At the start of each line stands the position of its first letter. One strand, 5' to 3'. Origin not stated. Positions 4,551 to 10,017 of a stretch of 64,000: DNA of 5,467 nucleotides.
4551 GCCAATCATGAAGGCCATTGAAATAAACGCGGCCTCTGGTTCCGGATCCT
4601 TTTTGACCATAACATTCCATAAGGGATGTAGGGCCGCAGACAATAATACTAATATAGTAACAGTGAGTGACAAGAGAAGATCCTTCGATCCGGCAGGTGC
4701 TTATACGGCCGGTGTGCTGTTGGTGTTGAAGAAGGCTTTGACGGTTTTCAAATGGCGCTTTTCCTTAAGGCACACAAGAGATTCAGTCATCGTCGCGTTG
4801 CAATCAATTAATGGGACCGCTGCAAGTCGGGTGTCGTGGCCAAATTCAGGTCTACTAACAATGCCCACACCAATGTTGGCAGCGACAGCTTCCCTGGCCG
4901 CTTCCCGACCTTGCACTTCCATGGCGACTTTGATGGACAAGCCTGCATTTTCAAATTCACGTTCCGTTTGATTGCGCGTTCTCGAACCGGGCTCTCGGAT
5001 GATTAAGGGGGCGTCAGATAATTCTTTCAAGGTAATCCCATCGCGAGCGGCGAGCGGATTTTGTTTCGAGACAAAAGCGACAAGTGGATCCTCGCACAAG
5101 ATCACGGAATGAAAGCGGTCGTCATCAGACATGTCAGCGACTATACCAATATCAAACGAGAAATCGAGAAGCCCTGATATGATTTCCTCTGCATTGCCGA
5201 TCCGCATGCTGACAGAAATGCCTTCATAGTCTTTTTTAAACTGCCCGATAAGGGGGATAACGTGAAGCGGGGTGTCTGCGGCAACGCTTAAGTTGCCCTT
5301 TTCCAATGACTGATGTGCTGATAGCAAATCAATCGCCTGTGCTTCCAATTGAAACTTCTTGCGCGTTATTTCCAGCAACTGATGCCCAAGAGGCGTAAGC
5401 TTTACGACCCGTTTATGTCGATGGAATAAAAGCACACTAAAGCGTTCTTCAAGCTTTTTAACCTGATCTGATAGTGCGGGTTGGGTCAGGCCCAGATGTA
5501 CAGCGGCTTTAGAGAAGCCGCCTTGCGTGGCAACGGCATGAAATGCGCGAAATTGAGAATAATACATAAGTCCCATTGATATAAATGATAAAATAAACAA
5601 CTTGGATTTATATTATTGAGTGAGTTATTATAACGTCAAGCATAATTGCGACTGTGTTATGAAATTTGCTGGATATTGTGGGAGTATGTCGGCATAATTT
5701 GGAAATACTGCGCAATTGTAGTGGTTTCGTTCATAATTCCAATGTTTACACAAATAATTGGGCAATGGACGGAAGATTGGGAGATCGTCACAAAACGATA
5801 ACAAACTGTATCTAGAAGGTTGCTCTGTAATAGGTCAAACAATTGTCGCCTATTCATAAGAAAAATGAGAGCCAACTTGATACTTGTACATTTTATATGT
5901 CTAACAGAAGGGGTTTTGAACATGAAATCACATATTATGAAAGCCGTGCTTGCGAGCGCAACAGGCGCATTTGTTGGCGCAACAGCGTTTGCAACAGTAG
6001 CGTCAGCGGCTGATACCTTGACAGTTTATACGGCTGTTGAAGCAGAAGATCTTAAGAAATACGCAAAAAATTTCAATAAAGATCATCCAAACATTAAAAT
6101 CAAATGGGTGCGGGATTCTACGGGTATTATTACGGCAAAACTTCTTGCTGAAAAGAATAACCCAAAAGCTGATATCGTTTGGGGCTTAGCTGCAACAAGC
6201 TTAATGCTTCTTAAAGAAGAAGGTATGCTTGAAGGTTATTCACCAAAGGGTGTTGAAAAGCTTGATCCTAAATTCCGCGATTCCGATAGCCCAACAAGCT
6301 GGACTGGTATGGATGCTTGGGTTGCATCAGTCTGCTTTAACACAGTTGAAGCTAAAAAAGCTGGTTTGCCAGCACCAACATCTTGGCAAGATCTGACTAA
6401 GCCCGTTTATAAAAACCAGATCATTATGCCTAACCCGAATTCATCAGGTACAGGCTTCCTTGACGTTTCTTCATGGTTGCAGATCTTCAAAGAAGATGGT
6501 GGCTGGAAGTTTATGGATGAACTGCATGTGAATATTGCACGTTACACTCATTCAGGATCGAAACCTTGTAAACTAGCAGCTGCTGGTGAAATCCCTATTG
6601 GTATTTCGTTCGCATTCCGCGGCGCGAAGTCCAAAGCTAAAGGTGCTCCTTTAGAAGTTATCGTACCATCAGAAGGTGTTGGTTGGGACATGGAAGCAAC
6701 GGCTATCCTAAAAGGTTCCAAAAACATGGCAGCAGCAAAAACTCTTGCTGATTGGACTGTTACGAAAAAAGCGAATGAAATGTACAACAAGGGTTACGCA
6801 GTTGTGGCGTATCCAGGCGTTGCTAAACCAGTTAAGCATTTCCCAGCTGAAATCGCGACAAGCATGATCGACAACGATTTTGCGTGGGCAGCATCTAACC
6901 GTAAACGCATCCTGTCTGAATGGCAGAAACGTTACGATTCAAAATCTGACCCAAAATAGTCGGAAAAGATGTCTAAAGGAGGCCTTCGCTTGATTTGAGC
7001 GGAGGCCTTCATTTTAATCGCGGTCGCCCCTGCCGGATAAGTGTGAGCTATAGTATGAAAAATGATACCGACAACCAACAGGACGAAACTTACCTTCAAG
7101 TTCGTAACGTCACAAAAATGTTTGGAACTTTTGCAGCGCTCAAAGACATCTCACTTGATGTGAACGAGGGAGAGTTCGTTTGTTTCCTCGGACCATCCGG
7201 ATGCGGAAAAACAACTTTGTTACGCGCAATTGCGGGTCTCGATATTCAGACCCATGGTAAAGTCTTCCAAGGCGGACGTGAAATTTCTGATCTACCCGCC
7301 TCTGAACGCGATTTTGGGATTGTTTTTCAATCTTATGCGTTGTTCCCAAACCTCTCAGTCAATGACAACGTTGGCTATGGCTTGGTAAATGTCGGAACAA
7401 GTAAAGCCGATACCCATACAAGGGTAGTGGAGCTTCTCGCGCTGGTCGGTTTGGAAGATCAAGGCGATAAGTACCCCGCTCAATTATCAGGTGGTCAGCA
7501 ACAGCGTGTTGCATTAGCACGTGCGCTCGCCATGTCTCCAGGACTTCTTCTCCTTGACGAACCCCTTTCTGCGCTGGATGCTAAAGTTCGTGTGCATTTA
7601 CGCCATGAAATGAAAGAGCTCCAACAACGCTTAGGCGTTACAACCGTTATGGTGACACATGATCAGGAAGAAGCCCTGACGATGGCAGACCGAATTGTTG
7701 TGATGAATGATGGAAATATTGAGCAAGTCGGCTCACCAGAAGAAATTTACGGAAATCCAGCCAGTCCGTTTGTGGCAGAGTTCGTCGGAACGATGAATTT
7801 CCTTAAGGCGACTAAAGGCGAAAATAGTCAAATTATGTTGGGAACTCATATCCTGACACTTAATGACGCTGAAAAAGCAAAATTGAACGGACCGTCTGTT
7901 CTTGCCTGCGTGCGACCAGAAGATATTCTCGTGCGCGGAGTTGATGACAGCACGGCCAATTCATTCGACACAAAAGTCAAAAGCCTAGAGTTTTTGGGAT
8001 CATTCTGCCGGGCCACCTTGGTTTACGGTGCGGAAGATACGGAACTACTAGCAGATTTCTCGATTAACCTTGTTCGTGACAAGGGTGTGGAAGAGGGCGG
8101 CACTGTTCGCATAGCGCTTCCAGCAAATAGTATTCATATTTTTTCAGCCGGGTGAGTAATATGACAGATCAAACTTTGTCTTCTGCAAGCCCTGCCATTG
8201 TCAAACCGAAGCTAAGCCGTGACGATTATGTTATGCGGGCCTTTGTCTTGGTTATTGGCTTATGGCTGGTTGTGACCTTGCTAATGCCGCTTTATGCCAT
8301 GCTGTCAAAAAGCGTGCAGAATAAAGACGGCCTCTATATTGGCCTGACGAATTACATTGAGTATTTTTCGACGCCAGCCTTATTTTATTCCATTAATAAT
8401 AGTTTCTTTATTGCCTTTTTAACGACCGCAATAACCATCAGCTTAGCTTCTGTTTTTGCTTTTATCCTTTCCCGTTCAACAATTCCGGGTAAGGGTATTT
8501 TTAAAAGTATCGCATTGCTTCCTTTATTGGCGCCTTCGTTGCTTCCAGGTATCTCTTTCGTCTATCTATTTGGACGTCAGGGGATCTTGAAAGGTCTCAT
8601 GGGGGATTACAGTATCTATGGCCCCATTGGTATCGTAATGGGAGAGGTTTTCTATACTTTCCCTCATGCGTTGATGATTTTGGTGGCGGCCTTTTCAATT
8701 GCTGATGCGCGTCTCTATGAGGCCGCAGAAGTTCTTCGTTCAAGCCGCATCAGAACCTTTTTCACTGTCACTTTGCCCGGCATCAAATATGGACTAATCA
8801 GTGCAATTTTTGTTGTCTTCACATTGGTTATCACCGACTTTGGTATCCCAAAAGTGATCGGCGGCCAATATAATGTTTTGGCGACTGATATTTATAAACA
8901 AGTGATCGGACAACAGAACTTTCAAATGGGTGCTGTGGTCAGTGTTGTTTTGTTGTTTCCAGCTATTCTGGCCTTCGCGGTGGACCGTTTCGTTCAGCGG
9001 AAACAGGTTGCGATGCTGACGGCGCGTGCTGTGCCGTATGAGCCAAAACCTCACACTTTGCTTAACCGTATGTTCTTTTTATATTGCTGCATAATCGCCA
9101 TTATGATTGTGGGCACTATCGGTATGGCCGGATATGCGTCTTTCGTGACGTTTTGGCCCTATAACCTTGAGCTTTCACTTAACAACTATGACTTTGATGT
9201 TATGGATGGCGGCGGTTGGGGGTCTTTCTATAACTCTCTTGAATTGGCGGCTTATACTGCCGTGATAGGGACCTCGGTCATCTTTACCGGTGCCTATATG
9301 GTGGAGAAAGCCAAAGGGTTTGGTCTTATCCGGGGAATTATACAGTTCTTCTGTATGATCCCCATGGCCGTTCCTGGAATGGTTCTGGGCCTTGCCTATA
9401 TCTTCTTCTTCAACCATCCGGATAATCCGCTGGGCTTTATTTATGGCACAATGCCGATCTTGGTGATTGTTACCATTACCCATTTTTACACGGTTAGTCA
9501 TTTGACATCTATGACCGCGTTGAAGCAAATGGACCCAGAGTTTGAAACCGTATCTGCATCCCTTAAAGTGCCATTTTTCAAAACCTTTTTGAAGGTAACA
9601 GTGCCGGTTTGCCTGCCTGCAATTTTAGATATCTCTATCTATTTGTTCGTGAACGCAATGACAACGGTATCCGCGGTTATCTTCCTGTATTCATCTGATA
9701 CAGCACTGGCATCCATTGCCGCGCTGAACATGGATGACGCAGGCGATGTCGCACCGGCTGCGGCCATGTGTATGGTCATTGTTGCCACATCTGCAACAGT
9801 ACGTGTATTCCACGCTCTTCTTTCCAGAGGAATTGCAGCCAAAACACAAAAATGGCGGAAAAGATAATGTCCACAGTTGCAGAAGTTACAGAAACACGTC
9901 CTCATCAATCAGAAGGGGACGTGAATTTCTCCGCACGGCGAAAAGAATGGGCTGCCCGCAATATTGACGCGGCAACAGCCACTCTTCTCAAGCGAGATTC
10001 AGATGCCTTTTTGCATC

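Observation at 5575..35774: Split aminophosphonate regulon tied together by one conserved LysR box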

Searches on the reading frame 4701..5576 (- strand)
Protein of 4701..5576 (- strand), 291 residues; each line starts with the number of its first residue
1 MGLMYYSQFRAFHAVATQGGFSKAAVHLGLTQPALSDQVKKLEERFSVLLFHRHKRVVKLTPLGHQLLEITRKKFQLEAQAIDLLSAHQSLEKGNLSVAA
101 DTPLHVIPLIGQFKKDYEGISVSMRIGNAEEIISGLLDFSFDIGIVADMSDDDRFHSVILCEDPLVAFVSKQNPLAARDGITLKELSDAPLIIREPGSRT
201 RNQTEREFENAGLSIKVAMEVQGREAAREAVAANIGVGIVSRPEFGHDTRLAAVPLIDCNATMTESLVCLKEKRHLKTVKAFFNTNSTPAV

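Call 8: search_protein_families(library=ncbifam, proteins=[window:4701-5576:-])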
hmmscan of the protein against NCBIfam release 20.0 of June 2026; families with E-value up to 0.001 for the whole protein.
window:4701-5576:- (291 aa): 52 families (the best 25 are shown)
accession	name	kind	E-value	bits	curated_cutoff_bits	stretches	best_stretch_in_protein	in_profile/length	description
TIGR03339.1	phn_lysR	subfamily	1.9e-100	335.7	341.1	1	8-284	1-277/279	aminoethylphosphonate catabolism associated LysR family transcriptional regulator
NF040786.1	LysR_Sec_metab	equivalog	5.8e-45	153.6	250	1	4-285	1-293/298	selenium metabolism-associated LysR family transcriptional regulator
NF045775.1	acetoin_reg_AlsR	exception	6.4e-33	114.5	430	1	9-241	6-243/290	acetoin biosynthesis transcriptional regulator AlsR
NF045990.1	TransRegCbbRRhodb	equivalog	2.1e-32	112.4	450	1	7-242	9-249/304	LysR family regulator CbbR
NF008416.0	PRK11242.1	equivalog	7.8e-32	110.8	277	1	8-240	5-241/300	transcriptional regulator CynR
NF053705.1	TransRegGltCGpos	equivalog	8.2e-32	110.6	350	1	4-284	1-287/300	glutamate biosynthesis transcriptional regulator GltC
NF040889.1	trans_reg_YeiE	equivalog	2.8e-31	108.8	480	1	8-244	7-241/288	DNA-binding transcriptional regulator YeiE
NF008095.0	PRK10837.1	subfamily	1.1e-30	106.9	281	1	8-244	7-241/290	LysR family transcriptional regulator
NF047520.1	trans_act_CidR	equivalog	3.9e-30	105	415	1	7-241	4-241/292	cidABC operon transcriptional activator CidR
NF009327.0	PRK12684.1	subfamily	3.6e-24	85.6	402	1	4-263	1-268/313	CysB family HTH-type transcriptional regulator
NF008722.0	PRK11716.1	equivalog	6.6e-24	84.4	246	1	6-285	3-289/293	HTH-type transcriptional activator IlvY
NF008352.0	PRK11139.1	subfamily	3.1e-23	82.3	288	1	8-282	10-284/305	transcriptional regulator GcvA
NF047711.1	PutUtilRegPtrR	equivalog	6.4e-22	78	400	1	4-243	1-237/283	putrescine utilization regulator PtrR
NF007439.0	PRK09986.1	equivalog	7.4e-22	78.1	290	1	9-241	12-250/296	LysR family transcriptional regulator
TIGR02424.1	TF_pcaQ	equivalog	1.4e-20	73.4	303.8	1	9-275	8-280/300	pca operon transcription factor PcaQ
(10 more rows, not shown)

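Call 12: find_related_loci(query=window:4701-5576:-, collection=genome_contigs, flank=10000)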
Query window:4701-5576:- (291 aa) in genome_contigs; peptide patterns used: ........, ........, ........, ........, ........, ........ (x = any residue, [..] = any of these).
60 stretches matched a pattern; 1 encode a relative of the query (tblastn E <= 1e-3); 1 distinct loci.
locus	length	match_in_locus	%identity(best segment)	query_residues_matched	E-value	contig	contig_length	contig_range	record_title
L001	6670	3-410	99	155-290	1e-89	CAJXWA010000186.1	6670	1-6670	MAG TPA_asm: uncultured Alphaproteobacteria bacterium isolate SRR3580189_bin.16_MetaBAT_v2.12.1_MAG genome assembly, con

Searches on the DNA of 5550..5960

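Call 64: search_rna_families(source=window, start=5550, end=5960, threshold=evalue, max_evalue=1)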
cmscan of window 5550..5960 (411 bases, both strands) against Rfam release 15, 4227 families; matches with E-value up to 1: 1.
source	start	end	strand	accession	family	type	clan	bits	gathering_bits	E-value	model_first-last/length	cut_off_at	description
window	5580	5721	+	RF01295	SCARNA7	Gene; snRNA; snoRNA; scaRNA;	-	16.1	65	0.063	1-330/330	no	Small Cajal body-specific RNA 7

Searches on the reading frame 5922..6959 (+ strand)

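Call 8: search_protein_families(library=ncbifam, proteins=[window:5922-6959:+])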
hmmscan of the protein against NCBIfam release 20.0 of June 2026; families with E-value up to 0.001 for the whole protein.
window:5922-6959:+ (345 aa): 5 families
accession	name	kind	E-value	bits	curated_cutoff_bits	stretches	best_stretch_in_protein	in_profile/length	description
TIGR03261.1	phnS2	equivalog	2.3e-157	523.3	392.75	1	18-342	9-333/334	putative 2-aminoethylphosphonate ABC transporter substrate-binding protein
NF011620.1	PRK15046.1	equivalog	5.2e-19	68.2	310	1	16-225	8-212/334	2-aminoethylphosphonate ABC transporter substrate-binding protein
TIGR01254.1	sfuA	subfamily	4.2e-17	62.4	93.4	1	31-334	3-306/306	thiamine ABC transporter substrate-binding protein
TIGR03227.1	PhnS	equivalog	4.2e-13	48.9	395.3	1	10-226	15-223/360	2-aminoethylphosphonate ABC transporter substrate-binding protein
NF007048.0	PRK09501.1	equivalog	3e-05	23.1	582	1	25-283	21-282/348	spermidine/putrescine ABC transporter substrate-binding protein PotD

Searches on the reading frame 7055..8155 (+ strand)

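Call 8: search_protein_families(library=ncbifam, proteins=[window:7055-8155:+])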
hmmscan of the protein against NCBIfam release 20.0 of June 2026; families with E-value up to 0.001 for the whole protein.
window:7055-8155:+ (366 aa): 189 families (the best 25 are shown)
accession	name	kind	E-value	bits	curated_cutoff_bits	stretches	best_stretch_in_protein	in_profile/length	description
TIGR03265.1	PhnT2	equivalog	4.5e-156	519.5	457.7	1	12-363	3-352/353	putative 2-aminoethylphosphonate ABC transporter ATP-binding protein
NF006987.0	PRK09452.1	equivalog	3e-102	342.1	482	1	4-310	8-319/378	spermidine/putrescine ABC transporter ATP-binding protein PotA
NF008653.0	PRK11650.1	subfamily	1.4e-101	340.2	432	1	13-365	3-349/357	sn-glycerol-3-phosphate ABC transporter ATP-binding protein UgpC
TIGR01187.1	potA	subfamily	6e-99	331.2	355.6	1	45-361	2-323/325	polyamine ABC transporter ATP-binding protein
NF043075.1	MMSYN1_0197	equivalog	6.3e-98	327.8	550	1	14-363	3-339/341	spermidine/putrescine ABC transporter ATP-binding protein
NF008513.0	PRK11432.1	equivalog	3.3e-93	312.4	496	1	9-321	2-310/351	ferric ABC transporter ATP-binding protein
TIGR00968.1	3a0106s01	subfamily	9.4e-93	310.1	342.75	1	15-249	2-236/237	sulfate ABC transporter ATP-binding protein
NF008233.0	PRK11000.1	equivalog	3.1e-88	296.1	568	1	14-364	4-354/369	maltose/maltodextrin ABC transporter ATP-binding protein MalK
NF008105.0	PRK10851.1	equivalog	3.6e-88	295.7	502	1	15-295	4-284/362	sulfate/thiosulfate ABC transporter ATP-binding protein CysA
NF040840.2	tungstate_WtpC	equivalog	4.3e-87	292.6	440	1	14-363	2-347/347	tungstate ABC transporter ATP-binding protein WtpC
NF040933.2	ABC_arch_GlcV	equivalog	1.3e-86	290.7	450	1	14-363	3-357/357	glucose ABC transporter ATP-binding protein GlcV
TIGR03258.1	PhnT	equivalog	2.5e-86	290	499.15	1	20-332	15-331/359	2-aminoethylphosphonate ABC transport system ATP-binding subunit PhnT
NF008621.0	PRK11607.1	equivalog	4.8e-83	279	613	1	12-315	18-327/377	putrescine ABC transporter ATP-binding subunit PotG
TIGR01186.1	proV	subfamily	1.1e-71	241.8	326.6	1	24-258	4-244/363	betaine/proline/choline family ABC transporter ATP-binding protein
TIGR03415.1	ABC_choXWV_ATP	equivalog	5.9e-65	219.7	483.75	1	19-257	30-278/382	choline ABC transporter ATP-binding protein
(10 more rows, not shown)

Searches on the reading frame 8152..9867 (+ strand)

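Call 8: search_protein_families(library=ncbifam, proteins=[window:8152-9867:+])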
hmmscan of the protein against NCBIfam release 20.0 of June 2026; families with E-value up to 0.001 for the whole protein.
window:8152-9867:+ (571 aa): 26 families (the best 25 are shown)
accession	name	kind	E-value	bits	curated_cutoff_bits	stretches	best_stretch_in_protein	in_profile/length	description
TIGR03262.1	PhnU2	equivalog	4.9e-248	824.2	593.25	1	28-571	3-546/546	putative 2-aminoethylphosphonate ABC transporter permease subunit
TIGR02141.1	modB_ABC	equivalog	6.2e-31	107.7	182.6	2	84-276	3-200/208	molybdate ABC transporter permease subunit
TIGR01581.1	Mo_ABC_porter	hypoth_equivalog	6.2e-29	101.1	210.3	2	66-275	8-223/225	ABC transporter permease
TIGR00969.1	3a0106s02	subfamily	1.6e-24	86.8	240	1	32-278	19-266/272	sulfate ABC transporter permease subunit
NF040839.1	tungstate_WtpB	equivalog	2.6e-24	86.2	340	2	29-284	3-250/251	tungstate ABC transporter permease WtpB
NF011624.0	PRK15050.1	equivalog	1.3e-23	83.6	247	1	22-286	18-290/297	2-aminoethylphosphonate ABC transporter permease subunit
TIGR02140.1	permease_CysW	equivalog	2.6e-21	76.3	329.1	1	33-285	7-259/261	sulfate ABC transporter permease subunit CysW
NF043074.1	MMSYN1_0196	equivalog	1.9e-19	70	350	2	27-283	13-264/277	spermidine/putrescine ABC transporter permease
TIGR02139.1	permease_CysT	equivalog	1.6e-18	67.2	246.1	1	37-278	14-255/265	sulfate ABC transporter permease subunit CysT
NF006939.0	PRK09421.1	equivalog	2.7e-17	63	262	1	80-252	11-191/230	molybdate ABC transporter permease subunit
TIGR03226.1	PhnU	equivalog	5.6e-17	62.2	283.45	1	14-283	31-305/311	2-aminoethylphosphonate ABC transporter permease subunit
NF007044.0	PRK09497.1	equivalog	1.6e-15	57.3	348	1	29-269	9-262/285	spermidine/putrescine ABC transporter permease PotB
NF008208.0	PRK10971.1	equivalog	5.2e-14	52.4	415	1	31-283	13-269/277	sulfate/thiosulfate ABC transporter permease CysT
NF007047.0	PRK09500.1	equivalog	5.2e-13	49.2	326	1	29-283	8-254/257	spermidine/putrescine ABC transporter permease PotC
TIGR03255.1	PhnV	equivalog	4.4e-12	46.2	358.7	1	342-548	53-255/270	2-aminoethylphosphonate ABC transport system, membrane component PhnV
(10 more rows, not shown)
